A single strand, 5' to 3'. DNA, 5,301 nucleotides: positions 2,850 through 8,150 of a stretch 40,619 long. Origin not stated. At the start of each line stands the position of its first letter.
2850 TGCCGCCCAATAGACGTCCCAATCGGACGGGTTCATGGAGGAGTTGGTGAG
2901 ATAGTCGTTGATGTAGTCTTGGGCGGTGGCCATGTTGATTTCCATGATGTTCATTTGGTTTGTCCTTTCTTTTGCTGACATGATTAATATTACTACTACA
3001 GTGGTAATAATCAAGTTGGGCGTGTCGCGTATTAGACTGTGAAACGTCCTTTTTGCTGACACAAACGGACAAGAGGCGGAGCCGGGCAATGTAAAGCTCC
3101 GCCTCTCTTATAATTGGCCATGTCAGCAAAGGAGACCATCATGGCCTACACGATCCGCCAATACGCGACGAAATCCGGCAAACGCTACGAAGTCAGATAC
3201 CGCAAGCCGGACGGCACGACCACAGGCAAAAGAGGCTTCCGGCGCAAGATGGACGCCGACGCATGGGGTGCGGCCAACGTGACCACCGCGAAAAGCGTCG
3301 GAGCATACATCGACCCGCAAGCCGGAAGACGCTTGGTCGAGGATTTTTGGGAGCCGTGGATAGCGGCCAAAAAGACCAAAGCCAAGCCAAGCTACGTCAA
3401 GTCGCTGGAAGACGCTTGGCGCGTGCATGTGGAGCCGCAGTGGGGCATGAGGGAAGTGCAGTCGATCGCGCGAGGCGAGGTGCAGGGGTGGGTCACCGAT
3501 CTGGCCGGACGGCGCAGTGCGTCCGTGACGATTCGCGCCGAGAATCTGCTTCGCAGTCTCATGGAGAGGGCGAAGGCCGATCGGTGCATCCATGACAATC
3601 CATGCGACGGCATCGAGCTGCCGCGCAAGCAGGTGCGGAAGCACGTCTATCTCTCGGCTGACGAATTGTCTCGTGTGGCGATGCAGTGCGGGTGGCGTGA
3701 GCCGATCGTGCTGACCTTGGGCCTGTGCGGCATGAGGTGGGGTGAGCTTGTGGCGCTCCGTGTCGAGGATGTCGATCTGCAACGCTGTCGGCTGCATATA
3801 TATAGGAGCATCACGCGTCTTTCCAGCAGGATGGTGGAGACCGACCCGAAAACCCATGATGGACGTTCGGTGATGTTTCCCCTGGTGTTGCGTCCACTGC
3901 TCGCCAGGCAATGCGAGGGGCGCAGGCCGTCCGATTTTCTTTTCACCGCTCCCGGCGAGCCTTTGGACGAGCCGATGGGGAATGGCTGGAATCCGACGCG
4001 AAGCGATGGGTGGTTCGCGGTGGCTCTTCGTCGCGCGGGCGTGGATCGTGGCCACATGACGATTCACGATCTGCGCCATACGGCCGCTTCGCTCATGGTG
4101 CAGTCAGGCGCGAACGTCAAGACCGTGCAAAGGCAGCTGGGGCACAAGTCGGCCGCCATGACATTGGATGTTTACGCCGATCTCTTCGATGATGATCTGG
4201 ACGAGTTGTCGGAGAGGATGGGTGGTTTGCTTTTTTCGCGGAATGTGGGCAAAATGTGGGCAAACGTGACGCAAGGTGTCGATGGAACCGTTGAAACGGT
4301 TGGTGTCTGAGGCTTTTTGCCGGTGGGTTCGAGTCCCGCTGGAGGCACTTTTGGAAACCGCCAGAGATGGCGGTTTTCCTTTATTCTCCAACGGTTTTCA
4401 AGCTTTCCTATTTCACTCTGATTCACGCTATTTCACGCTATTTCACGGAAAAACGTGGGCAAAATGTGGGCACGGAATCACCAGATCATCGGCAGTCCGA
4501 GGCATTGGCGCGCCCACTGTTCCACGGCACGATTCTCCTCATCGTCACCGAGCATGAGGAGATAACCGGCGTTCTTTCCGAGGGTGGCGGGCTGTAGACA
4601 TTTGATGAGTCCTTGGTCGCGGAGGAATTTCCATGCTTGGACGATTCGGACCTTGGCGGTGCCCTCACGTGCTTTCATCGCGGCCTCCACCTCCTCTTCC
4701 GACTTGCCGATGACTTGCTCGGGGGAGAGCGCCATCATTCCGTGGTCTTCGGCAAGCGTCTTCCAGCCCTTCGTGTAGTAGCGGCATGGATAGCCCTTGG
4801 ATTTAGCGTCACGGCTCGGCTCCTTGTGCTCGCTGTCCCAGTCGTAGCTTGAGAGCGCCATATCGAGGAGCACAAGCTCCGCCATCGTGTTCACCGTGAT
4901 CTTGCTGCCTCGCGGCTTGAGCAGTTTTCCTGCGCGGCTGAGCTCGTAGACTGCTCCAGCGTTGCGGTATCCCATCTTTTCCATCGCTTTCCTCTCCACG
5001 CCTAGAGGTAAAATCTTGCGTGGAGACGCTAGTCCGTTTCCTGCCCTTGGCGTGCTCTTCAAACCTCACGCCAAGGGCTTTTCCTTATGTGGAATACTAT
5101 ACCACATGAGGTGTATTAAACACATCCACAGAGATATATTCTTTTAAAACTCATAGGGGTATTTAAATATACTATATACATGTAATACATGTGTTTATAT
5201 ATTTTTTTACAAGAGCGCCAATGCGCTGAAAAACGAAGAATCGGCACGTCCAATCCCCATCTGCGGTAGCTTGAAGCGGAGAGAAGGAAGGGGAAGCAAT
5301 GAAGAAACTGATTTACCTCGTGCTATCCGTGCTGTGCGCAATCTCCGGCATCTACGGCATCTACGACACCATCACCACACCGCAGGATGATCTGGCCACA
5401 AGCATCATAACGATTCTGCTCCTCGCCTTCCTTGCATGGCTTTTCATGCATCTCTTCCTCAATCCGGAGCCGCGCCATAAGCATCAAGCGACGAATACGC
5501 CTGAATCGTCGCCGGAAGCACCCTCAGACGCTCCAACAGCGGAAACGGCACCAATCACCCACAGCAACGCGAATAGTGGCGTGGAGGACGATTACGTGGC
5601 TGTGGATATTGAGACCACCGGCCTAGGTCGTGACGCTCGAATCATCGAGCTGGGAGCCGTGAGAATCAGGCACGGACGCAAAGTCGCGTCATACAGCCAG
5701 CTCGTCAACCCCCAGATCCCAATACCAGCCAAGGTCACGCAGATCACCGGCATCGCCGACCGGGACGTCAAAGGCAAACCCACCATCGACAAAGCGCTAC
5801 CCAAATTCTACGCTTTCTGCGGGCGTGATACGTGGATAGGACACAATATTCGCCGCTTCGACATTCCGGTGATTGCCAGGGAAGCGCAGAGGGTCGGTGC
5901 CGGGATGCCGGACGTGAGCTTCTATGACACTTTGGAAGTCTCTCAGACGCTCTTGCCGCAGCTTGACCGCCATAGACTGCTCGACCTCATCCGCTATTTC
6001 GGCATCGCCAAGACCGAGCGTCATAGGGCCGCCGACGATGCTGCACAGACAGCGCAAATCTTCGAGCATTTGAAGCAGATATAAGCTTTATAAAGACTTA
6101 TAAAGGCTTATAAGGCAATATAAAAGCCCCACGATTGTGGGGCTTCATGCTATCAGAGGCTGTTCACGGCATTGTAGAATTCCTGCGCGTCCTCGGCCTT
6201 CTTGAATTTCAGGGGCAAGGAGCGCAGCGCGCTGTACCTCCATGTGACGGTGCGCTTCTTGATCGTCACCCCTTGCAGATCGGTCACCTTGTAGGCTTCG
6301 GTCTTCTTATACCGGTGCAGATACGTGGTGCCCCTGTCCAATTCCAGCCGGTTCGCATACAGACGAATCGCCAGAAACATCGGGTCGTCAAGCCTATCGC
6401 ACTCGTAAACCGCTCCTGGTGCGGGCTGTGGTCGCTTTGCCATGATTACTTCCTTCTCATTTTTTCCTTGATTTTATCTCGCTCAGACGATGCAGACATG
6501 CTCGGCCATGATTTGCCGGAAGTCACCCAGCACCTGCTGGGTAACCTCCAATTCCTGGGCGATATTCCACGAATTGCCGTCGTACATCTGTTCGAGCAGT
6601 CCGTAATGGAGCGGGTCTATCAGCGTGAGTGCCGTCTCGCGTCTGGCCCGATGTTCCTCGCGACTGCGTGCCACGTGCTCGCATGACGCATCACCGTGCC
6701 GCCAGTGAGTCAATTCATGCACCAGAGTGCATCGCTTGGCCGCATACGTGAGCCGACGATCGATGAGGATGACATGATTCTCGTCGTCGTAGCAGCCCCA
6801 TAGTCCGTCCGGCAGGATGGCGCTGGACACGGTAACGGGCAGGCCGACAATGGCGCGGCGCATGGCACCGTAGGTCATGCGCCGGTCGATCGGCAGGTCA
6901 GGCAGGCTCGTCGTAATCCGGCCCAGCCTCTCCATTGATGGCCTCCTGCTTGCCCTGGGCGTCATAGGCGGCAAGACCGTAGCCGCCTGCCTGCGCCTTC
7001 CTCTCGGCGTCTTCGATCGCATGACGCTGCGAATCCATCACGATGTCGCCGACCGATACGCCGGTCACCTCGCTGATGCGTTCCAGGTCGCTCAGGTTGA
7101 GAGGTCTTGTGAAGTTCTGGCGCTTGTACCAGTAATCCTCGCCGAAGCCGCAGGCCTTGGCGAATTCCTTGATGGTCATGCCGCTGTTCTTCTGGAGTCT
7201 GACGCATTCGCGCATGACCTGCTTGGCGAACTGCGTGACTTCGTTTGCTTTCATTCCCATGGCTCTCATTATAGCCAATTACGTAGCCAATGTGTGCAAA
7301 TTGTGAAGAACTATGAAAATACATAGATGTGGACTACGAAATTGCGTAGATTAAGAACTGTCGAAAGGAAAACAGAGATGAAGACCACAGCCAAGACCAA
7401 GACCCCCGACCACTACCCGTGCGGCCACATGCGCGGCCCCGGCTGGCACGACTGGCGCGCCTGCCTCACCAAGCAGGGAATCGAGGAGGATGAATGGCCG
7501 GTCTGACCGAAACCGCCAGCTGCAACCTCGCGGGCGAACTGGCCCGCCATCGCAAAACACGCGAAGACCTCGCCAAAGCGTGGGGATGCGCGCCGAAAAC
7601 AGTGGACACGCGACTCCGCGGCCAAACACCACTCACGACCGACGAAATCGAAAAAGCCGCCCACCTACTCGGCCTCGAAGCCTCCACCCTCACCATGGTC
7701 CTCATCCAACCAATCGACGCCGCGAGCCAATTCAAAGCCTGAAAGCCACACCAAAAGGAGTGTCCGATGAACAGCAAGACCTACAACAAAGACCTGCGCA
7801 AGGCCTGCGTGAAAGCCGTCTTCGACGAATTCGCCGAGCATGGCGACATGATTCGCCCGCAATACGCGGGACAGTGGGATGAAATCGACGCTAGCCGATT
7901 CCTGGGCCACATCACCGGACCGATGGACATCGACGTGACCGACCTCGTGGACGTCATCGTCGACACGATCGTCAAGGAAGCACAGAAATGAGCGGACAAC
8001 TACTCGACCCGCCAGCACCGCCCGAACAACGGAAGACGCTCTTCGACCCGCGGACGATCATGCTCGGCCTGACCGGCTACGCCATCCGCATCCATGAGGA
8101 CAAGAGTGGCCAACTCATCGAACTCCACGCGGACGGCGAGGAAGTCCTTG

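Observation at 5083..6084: AT-rich islet carrying a membrane-anchored DEDDh exonuclease in the lysogeny module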

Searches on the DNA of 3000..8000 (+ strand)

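Call 17: search_dna_similar(query=window:3000-8000:+, collection=phages, mode=near, max_rows=20)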
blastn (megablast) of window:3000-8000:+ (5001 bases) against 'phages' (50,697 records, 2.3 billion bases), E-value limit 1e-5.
No match.

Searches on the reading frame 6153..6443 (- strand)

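Call 4: search_protein_families(library=pfam, proteins=[window:6153-6443:-], max_evalue=0.01)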
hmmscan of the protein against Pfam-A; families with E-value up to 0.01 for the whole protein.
window:6153-6443:- (96 aa): 0 families

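Call 5: search_protein_families(library=padloc, proteins=[window:6153-6443:-], max_evalue=0.01)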
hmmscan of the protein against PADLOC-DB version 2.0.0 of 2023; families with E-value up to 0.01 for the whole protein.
window:6153-6443:- (96 aa): 0 families

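Call 6: search_protein_families(library=phrogs, proteins=[window:6153-6443:-], max_evalue=0.01)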
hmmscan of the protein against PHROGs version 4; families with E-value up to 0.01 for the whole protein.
window:6153-6443:- (96 aa): 0 families

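Call 58: search_protein_families(library=pfam, proteins=[window:6153-6443:-], max_evalue=5)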
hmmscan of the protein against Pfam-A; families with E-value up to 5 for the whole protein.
window:6153-6443:- (96 aa): 1 family
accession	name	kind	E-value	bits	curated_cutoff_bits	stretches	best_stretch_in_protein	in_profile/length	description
PF18458.6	XPB_DRD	-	0.11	12.8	26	1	33-74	1-38/57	Xeroderma pigmentosum group B helicase damage recognition domain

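Call 85: search_protein_families(library=ncbifam, proteins=[window:6153-6443:-], max_evalue=0.001)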
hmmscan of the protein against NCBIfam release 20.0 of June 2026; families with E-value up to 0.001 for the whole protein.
window:6153-6443:- (96 aa): 0 families

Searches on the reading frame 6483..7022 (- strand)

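Call 4: search_protein_families(library=pfam, proteins=[window:6483-7022:-], max_evalue=0.01)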
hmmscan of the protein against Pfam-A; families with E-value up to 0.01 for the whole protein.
window:6483-7022:- (179 aa): 2 families
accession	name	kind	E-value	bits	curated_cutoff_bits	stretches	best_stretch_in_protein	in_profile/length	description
PF06114.19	Peptidase_M78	-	1.2e-05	25.6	22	1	77-131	22-77/123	IrrE N-terminal-like domain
PF20573.4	DUF6782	-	0.00014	21.7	27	1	75-108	69-102/241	Putative metallopeptidase family (DUF6782)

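Call 5: search_protein_families(library=padloc, proteins=[window:6483-7022:-], max_evalue=0.01)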
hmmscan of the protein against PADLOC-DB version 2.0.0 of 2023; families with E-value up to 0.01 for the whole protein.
window:6483-7022:- (179 aa): 0 families

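Call 6: search_protein_families(library=phrogs, proteins=[window:6483-7022:-], max_evalue=0.01)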
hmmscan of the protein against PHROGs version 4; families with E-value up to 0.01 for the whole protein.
window:6483-7022:- (179 aa): 2 families
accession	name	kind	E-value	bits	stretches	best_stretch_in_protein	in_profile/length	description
phrog_87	-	other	1.1e-16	62.3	1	73-165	62-157/227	metallo-protease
phrog_1233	-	unknown function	0.0036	17.5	1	73-106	35-71/306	-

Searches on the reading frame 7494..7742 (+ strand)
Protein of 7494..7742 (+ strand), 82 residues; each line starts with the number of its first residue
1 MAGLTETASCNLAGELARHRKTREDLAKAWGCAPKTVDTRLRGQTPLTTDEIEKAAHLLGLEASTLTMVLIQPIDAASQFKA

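Call 4: search_protein_families(library=pfam, proteins=[window:7494-7742:+], max_evalue=0.01)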
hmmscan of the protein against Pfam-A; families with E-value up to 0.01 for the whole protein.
window:7494-7742:+ (82 aa): 2 families
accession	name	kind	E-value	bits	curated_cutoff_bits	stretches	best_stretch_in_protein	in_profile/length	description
PF13560.12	HTH_31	-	0.0001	23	27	1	13-63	3-58/64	Helix-turn-helix domain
PF05339.17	DUF739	-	0.0006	20.4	27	1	12-66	8-62/69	Protein of unknown function (DUF739)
